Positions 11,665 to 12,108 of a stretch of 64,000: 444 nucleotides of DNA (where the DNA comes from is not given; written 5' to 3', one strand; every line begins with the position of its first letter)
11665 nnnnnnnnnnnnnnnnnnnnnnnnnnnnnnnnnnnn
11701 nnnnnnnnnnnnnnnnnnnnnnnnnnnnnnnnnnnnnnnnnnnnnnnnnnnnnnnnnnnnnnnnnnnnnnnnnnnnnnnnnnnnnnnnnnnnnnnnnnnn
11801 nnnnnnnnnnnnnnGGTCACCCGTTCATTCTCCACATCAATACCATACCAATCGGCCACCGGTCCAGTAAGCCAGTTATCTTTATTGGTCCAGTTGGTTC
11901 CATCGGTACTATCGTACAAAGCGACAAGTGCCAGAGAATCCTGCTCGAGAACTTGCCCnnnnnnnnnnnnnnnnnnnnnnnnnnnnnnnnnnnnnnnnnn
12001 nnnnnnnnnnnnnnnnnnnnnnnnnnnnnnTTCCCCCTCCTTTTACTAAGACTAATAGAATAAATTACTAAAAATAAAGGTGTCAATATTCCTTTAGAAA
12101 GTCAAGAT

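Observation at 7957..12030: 1357-aa T9SS cargo built from three modules of plant-type LRRs with LRRNT-like caps and Ig-like domains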

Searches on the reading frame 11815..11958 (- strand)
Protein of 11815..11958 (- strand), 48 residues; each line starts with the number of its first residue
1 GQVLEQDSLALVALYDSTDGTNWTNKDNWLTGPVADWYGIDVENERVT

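Call 23: search_solved_structures(query=A1, max_evalue=10, show_alignments=4)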
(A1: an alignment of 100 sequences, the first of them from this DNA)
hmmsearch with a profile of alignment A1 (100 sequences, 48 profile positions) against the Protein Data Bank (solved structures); distinct sequences matched with E-value up to 10: 4.
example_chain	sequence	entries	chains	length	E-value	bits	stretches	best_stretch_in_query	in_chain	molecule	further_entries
4eco_A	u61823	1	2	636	0.047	16.3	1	5-48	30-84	Uncharacterized protein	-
7brc_A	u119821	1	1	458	0.52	12.9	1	26-47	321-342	Receptor-like kinase TMK3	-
4ecn_A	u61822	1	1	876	1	12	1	5-47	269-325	Leucine-rich repeat protein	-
5gr8_A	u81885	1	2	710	2.6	10.7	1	30-47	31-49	Leucine-rich repeat receptor-like protein kinase PEPR1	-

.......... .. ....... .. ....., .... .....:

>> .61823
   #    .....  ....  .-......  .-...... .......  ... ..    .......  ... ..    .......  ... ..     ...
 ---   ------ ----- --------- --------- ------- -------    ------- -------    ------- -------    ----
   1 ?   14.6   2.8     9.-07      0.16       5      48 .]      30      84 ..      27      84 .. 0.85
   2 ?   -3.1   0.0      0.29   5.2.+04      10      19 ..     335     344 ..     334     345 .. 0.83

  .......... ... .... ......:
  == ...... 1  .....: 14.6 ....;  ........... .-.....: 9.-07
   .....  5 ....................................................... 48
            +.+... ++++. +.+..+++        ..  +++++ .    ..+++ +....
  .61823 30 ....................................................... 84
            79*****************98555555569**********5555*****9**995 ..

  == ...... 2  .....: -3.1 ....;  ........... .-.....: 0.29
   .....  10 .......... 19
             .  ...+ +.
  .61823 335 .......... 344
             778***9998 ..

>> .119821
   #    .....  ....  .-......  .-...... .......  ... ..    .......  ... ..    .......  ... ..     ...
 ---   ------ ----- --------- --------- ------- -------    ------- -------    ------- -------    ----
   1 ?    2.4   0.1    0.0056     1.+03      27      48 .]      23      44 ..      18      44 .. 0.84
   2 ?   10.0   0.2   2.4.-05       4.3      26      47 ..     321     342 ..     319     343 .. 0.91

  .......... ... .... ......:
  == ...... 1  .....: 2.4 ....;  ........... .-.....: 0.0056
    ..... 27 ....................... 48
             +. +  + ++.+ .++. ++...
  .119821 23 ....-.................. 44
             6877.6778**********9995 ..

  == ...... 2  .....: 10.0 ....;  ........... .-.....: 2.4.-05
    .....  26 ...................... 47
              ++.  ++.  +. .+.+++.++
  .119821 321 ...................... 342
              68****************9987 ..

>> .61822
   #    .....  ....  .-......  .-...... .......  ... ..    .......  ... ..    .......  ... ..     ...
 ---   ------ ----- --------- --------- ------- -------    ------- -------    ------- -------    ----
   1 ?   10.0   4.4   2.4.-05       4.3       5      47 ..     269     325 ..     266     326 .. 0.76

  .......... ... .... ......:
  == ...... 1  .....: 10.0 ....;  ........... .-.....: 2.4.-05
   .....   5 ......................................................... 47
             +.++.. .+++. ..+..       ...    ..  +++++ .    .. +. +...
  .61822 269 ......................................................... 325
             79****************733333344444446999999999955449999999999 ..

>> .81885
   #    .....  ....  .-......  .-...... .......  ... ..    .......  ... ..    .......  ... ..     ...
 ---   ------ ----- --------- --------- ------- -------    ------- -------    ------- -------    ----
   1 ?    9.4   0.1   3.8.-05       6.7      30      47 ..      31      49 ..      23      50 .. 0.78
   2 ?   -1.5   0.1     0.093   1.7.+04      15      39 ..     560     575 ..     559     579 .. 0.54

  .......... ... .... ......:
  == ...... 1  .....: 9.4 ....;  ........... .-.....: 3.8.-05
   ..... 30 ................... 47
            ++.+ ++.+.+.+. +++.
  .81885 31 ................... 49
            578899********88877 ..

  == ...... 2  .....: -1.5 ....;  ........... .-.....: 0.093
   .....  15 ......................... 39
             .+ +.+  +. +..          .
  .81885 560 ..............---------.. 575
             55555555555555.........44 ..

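Call 42: search_protein_families(library=pfam, alignment_id=A1, max_evalue=1)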
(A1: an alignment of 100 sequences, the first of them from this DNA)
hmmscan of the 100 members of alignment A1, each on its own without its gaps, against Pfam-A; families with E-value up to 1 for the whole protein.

A. member 1, seq(48 aa): 0 families

B. families by the number of members that match (of 100 scanned): 13 families
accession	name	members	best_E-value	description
PF18805.7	LRR_10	22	0.0036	Leucine-rich repeat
PF08263.17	LRRNT_2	13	2.1e-07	Leucine rich repeat N-terminal domain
PF18815.6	AFP_2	3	0.0062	Bacterial antifreeze protein repeat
PF21619.2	DUF6855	2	0.0043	Family of unknown function (DUF6855)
PF04619.18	Adhesin_Dr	2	0.029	Dr-family adhesin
PF09832.14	DUF2059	2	0.045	Uncharacterized protein conserved in bacteria (DUF2059)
PF24243.1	Phage_tail_C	1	0.0075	Phage tail tip domain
PF17451.8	Glyco_hyd_101C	1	0.047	Glycosyl hydrolase 101 beta sandwich domain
PF20530.3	DUF6745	1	0.053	Domain of unknown function (DUF6745)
PF18199.6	Dynein_C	1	0.1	Dynein heavy chain C-terminal domain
PF24449.1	T4_y05I_N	1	0.14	y05I-like putative transcription factor N-terminal domain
PF10411.14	DsbC_N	1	0.17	Disulfide bond isomerase protein N-terminal domain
PF09693.15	Phage_XkdX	1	0.37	Phage uncharacterised protein (Phage_XkdX)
